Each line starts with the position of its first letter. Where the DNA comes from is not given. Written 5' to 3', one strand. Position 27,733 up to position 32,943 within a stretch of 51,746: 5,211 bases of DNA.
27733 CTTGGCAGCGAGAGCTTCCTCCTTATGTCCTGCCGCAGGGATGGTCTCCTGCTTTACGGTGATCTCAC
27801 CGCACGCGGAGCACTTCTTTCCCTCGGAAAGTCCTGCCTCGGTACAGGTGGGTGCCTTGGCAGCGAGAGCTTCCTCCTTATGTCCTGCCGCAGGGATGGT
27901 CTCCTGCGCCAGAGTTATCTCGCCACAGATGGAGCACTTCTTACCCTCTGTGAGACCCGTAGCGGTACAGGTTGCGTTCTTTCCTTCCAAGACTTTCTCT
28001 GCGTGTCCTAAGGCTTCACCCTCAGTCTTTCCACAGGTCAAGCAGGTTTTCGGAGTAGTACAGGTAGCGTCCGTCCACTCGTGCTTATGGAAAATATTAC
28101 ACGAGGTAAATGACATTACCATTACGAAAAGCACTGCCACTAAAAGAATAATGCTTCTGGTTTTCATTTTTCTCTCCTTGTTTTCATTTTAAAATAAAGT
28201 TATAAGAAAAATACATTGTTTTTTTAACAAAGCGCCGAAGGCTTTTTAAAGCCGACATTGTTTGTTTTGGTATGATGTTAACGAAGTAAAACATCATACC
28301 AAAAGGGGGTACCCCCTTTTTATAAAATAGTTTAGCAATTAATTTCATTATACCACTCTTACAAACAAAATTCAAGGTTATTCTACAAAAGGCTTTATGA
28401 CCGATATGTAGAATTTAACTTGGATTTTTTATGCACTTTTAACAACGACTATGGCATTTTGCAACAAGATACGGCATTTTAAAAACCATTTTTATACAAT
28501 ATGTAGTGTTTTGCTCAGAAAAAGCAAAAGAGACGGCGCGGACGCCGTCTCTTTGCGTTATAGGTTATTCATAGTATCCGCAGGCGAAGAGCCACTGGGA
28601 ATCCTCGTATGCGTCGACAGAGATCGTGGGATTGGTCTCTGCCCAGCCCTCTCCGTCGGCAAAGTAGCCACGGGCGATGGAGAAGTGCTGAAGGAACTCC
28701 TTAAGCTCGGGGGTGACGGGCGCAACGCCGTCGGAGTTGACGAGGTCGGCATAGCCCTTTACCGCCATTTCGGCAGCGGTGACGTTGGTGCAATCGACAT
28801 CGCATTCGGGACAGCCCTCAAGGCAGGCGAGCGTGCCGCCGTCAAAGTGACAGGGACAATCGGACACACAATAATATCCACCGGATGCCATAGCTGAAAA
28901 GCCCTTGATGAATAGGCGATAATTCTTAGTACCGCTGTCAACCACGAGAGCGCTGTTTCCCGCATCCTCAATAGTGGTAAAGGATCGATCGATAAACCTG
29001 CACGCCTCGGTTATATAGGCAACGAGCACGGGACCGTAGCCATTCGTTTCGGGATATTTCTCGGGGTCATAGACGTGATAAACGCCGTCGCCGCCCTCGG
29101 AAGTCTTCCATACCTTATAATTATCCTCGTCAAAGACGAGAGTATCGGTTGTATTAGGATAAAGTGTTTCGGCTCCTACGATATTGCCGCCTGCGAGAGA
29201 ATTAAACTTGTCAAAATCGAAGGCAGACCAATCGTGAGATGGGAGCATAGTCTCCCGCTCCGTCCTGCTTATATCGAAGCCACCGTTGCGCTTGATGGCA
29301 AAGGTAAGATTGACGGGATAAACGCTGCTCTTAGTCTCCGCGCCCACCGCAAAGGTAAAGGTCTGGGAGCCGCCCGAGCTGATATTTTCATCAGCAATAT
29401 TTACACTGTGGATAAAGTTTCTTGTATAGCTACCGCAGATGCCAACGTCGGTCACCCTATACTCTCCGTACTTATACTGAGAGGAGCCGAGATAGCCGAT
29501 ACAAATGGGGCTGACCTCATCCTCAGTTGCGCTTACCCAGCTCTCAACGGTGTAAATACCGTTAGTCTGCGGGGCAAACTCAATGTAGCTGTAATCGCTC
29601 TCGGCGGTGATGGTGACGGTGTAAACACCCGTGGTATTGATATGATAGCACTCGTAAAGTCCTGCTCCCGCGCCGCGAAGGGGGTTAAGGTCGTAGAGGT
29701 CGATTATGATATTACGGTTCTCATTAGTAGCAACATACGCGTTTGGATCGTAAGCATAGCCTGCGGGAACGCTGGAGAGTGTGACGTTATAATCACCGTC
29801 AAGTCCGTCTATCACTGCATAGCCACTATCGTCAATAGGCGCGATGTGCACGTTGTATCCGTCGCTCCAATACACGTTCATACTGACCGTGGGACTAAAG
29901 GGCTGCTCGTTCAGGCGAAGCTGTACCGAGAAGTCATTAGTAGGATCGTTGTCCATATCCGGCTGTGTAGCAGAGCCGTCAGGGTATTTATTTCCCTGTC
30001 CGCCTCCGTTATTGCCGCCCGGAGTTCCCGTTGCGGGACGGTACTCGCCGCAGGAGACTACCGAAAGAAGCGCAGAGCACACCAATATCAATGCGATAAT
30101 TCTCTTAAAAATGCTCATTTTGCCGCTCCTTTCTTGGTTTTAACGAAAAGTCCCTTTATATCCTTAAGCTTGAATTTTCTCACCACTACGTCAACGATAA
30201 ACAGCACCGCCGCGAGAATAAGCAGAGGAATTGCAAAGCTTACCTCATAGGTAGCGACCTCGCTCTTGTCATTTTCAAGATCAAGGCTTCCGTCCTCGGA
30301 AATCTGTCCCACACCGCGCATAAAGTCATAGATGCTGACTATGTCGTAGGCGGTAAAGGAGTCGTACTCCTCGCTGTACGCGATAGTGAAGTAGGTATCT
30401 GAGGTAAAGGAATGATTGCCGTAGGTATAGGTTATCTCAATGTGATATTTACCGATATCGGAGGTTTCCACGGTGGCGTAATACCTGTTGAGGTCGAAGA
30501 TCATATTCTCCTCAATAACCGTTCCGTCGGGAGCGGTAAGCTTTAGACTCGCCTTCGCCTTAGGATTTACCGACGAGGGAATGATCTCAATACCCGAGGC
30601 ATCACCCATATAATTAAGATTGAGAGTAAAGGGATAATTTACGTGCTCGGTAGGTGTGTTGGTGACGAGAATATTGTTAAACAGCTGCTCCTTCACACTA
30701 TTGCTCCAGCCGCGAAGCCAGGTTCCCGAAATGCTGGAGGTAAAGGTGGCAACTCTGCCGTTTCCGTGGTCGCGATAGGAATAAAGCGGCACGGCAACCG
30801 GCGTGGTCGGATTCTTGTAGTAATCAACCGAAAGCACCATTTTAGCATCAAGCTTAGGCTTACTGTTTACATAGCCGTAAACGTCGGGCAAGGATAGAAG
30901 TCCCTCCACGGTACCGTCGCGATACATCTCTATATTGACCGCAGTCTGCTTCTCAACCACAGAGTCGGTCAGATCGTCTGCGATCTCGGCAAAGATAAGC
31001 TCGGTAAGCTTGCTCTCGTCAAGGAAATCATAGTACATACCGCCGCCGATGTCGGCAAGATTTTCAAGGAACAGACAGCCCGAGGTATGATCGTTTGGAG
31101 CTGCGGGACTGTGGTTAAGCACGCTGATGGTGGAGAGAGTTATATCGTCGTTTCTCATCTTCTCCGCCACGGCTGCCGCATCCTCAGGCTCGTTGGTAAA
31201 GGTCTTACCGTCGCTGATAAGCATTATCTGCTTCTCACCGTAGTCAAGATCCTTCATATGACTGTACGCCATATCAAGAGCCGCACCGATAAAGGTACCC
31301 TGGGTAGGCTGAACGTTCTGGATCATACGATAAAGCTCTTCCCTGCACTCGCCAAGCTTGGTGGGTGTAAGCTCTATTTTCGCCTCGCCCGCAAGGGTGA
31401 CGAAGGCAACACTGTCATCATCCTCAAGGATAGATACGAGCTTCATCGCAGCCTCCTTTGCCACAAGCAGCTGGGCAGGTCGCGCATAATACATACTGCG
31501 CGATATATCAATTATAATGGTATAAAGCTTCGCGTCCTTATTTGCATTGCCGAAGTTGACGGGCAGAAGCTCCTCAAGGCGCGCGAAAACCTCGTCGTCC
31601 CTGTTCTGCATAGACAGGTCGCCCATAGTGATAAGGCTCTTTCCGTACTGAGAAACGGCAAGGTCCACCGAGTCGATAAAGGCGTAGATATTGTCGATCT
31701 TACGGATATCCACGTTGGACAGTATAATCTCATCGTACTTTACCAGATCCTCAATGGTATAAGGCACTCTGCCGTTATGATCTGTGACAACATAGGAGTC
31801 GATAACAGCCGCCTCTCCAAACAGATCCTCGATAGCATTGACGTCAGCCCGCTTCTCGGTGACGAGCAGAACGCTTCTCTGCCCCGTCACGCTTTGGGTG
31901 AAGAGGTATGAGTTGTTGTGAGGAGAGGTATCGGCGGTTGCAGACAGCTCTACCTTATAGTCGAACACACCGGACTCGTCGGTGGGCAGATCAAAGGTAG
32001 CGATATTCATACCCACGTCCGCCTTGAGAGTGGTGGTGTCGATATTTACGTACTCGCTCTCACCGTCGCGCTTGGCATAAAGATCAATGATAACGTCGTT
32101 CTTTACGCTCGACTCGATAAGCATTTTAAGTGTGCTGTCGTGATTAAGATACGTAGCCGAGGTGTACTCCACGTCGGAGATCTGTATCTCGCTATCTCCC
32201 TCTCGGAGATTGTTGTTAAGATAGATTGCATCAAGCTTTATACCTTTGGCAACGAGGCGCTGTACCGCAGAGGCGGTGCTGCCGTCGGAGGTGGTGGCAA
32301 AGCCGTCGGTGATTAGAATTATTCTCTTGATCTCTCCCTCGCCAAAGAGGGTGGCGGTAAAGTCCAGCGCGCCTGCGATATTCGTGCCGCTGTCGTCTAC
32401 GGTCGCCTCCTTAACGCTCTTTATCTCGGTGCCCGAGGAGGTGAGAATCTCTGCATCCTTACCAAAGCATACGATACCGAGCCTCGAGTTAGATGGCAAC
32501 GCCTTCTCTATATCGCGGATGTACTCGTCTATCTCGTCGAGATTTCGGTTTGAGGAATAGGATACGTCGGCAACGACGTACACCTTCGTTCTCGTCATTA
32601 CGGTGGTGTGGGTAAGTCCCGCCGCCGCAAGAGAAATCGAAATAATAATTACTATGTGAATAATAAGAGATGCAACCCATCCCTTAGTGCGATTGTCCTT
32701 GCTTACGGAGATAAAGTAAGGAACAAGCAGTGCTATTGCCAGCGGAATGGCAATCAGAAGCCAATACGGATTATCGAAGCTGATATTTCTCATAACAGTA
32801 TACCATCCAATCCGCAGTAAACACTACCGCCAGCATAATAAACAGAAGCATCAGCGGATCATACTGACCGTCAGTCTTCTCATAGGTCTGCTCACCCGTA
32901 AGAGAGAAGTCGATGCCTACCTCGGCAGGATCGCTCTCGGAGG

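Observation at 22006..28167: Giant 2053-aa lipoprotein is a string of more than 30 small Cys3-His modules of at least three flavours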

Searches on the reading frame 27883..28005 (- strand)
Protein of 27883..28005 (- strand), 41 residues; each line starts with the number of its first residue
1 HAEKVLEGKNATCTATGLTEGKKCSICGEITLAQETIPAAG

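Call 47: search_solved_structures(query=A2, max_evalue=10, show_alignments=4)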
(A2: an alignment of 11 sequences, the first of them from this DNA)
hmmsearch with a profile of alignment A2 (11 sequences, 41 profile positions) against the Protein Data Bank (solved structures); distinct sequences matched with E-value up to 10: 41.
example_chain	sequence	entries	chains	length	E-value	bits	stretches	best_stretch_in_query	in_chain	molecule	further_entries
9qa6_A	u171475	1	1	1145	1.2e-05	27.8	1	3-29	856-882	IgA protease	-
5yel_A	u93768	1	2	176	0.0008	22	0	24-38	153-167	Transcriptional repressor CTCF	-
5v3j_E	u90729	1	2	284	0.00089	21.8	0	16-37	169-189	Zinc finger protein 568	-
5v3m_C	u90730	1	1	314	0.00098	21.7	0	16-37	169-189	Zinc finger protein 568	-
5wjq_D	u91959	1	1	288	0.001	21.6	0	16-37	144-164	Zinc finger protein 568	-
1x6h_A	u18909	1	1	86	0.0048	19.5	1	24-38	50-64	Transcriptional repressor CTCF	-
8q5b_A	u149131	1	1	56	0.026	17.2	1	23-36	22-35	Small CPxCG-related zinc finger protein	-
1mey_C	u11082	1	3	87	0.029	17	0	22-36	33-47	CONSENSUS ZINC FINGER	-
2cot_A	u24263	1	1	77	0.046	16.4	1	22-36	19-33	Zinc finger protein 435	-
2kmk_A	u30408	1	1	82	0.054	16.1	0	24-39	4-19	Zinc finger protein Gfi-1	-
8ssq_A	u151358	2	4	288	0.082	15.6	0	24-38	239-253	Transcriptional repressor CTCF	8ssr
2i13_A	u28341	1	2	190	0.12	15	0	22-35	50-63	Aart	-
7txc_E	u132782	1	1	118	0.13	14.9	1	23-34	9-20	Hypermethylated in cancer 2 protein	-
4c2m_I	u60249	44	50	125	0.16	14.7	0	17-30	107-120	DNA-DIRECTED RNA POLYMERASE I SUBUNIT RPA12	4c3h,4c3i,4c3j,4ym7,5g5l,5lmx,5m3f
7pp2_B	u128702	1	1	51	0.17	14.5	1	19-29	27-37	AVR-Pii protein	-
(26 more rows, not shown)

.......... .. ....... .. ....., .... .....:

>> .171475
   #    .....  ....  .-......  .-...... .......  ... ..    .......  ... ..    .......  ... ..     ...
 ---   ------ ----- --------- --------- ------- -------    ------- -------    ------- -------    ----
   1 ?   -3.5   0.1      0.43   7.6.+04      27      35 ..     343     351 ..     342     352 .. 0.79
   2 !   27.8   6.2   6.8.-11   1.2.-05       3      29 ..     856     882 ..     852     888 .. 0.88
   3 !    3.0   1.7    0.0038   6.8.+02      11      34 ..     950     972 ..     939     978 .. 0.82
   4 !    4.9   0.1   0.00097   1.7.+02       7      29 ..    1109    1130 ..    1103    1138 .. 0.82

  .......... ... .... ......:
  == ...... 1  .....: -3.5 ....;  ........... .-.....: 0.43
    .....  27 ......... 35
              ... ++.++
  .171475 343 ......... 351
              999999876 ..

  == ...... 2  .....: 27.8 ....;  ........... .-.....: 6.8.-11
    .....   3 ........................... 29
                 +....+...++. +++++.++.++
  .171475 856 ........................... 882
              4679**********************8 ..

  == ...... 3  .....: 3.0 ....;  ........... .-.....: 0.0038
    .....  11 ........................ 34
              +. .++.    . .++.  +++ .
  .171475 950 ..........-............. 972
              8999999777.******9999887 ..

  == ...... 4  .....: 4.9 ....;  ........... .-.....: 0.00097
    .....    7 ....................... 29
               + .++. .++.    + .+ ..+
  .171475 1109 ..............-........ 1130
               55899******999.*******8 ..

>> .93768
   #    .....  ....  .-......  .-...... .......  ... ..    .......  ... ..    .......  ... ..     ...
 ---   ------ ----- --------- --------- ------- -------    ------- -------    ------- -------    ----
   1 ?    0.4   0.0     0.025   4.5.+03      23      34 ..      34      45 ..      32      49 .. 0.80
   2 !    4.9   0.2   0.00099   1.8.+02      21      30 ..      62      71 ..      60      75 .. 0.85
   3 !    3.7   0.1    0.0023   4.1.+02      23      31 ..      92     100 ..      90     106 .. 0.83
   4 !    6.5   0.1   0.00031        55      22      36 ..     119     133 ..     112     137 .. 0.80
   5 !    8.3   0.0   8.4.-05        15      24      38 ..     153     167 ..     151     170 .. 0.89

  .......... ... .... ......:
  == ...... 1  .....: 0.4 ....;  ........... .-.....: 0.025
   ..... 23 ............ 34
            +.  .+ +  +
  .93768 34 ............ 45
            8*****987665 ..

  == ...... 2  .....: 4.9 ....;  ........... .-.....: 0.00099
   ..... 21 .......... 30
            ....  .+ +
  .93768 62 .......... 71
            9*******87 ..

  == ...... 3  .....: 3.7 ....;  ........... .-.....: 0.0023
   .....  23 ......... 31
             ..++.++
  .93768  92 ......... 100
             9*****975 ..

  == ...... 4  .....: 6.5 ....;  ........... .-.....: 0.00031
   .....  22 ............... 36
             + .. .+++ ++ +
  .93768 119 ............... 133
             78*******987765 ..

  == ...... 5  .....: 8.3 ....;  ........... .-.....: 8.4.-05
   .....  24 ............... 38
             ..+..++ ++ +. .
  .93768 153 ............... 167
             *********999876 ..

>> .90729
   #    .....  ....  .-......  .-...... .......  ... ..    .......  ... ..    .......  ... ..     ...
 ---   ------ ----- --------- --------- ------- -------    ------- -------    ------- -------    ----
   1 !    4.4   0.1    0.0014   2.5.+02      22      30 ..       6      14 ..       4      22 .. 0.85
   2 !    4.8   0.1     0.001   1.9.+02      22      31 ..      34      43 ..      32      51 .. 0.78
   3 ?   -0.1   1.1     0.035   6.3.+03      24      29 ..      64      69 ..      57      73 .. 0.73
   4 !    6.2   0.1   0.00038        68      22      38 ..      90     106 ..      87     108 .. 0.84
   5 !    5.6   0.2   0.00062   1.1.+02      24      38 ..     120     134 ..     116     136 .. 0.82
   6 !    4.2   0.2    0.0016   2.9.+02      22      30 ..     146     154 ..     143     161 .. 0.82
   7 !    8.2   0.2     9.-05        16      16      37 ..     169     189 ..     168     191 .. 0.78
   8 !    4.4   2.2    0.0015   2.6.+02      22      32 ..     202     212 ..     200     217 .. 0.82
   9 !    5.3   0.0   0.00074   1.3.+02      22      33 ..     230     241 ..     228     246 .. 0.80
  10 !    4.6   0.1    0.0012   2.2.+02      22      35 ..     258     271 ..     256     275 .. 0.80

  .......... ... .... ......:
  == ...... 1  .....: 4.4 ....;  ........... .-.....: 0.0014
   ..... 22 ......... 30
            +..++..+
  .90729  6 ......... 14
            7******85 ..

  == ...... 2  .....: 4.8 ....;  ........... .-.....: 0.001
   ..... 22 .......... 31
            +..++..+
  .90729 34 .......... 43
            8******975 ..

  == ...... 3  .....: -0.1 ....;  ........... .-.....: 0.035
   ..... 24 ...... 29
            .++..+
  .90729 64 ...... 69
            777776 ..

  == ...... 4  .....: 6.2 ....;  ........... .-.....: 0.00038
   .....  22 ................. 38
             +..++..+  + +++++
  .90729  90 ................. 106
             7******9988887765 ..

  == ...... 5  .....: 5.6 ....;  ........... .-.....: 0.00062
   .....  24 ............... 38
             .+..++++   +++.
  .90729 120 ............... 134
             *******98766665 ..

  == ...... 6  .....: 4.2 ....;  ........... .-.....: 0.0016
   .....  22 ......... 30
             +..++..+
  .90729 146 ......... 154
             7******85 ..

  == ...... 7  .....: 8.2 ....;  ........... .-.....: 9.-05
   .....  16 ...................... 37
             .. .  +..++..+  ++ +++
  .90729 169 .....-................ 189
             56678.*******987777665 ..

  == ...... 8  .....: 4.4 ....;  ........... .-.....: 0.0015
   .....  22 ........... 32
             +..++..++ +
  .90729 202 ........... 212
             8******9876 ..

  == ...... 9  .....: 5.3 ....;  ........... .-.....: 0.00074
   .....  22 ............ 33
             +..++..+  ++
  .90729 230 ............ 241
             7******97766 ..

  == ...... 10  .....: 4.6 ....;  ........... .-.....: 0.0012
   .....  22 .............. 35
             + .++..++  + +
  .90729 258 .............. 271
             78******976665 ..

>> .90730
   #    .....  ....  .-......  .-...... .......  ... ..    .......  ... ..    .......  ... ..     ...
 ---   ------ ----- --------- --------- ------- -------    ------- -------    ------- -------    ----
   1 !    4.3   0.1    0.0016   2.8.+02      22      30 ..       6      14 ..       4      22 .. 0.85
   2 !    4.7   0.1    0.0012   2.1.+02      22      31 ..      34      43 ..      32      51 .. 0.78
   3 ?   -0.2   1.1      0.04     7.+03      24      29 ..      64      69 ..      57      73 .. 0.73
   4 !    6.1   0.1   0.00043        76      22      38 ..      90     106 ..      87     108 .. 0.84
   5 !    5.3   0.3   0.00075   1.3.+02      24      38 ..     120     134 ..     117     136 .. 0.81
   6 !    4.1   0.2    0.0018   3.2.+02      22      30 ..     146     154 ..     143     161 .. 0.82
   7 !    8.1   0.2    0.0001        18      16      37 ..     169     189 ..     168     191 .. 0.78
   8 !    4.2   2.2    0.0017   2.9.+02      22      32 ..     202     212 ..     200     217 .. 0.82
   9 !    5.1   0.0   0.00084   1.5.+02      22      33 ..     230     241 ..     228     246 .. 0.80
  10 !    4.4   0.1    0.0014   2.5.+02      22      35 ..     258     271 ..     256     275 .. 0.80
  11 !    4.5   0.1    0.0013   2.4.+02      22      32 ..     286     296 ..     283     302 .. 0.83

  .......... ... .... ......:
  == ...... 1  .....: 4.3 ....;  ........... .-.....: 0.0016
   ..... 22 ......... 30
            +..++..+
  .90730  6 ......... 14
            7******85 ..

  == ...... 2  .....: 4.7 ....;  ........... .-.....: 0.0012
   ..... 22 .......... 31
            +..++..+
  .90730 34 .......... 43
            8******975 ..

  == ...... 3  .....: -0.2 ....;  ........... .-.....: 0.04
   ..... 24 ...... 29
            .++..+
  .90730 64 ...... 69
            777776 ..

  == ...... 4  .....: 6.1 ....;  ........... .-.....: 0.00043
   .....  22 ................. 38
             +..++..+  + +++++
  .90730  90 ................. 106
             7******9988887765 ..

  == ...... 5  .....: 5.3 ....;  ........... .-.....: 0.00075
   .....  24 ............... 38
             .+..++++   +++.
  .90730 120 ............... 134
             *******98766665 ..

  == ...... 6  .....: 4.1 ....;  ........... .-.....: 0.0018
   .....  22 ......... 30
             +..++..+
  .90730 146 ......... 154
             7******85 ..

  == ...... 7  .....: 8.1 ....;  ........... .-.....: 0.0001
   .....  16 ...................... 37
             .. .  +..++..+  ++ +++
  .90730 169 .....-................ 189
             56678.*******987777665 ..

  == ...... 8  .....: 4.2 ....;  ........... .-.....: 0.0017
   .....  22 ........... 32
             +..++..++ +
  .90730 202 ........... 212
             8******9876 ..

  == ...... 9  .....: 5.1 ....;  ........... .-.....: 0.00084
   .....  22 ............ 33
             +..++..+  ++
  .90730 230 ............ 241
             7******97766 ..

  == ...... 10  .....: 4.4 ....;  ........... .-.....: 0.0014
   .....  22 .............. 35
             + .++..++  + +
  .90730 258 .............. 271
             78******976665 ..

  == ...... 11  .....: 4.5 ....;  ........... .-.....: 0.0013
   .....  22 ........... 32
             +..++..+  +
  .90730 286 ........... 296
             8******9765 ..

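Call 65: search_protein_representatives(alignment_id=A2)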
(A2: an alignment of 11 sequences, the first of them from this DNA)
Query: 11 sequences, 41 profile positions. Proteins with E-value up to 0.001 (for the whole library): 40135; up to 1e-10: 21448; up to 1e-30: 6750. The best 150 are listed.
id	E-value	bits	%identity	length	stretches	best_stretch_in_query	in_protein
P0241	0.0e+00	1722.1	-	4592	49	1-41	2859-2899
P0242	0.0e+00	1428.3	-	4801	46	1-41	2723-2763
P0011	0.0e+00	1348.8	-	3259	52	1-41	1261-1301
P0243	0.0e+00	1326.2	-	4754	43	1-41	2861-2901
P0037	0.0e+00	1279.4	-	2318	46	1-41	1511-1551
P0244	0.0e+00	1221.8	-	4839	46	1-40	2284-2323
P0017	0.0e+00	1190.9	-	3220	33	1-41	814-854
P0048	0.0e+00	1156.8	-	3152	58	1-41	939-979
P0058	0.0e+00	1144.6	-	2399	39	1-41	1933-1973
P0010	0.0e+00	1136.6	-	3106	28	1-41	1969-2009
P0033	0.0e+00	1117.3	-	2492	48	1-41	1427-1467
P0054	0.0e+00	1116.4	-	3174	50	1-41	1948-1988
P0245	0.0e+00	1085.8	-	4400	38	1-41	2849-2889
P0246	0.0e+00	1075.8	-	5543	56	1-41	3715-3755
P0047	0.0e+00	1033.8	-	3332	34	1-40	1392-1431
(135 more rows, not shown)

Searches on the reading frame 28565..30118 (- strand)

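Call 3: search_protein_families(library=pfam, proteins=[window:28565-30118:-], max_evalue=1)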
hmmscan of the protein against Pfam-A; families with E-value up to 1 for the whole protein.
window:28565-30118:- (517 aa): 2 families
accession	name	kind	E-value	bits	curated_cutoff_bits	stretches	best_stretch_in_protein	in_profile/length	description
PF12792.12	CSS-motif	-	0.31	10.8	23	1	59-95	87-124/209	CSS motif domain associated with EAL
PF18981.6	InlK_D3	-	0.51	10.9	25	0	160-175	46-61/75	Internalin K domain (D3/D4)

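Call 4: search_protein_families(library=ncbifam, proteins=[window:28565-30118:-], max_evalue=1)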
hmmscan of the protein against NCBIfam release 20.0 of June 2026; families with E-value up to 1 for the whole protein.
window:28565-30118:- (517 aa): 0 families

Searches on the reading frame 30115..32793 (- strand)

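Call 8: search_protein_families(library=pfam, proteins=[window:30115-32793:-], max_evalue=0.001)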
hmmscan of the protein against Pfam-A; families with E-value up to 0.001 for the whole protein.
window:30115-32793:- (892 aa): 4 families
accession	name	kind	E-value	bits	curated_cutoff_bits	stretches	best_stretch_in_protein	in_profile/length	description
PF13519.12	VWA_2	-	3e-23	82.9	27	2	426-530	3-107/107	von Willebrand factor type A domain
PF00092.34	VWA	-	1.2e-21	78.1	23.8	2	426-563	4-144/174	von Willebrand factor type A domain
PF13768.12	VWA_3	-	4.1e-08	33.9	27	1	71-194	3-135/155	von Willebrand factor type A domain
PF07090.17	GATase1_like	-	0.00036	20.6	27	0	625-695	162-226/247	Putative glutamine amidotransferase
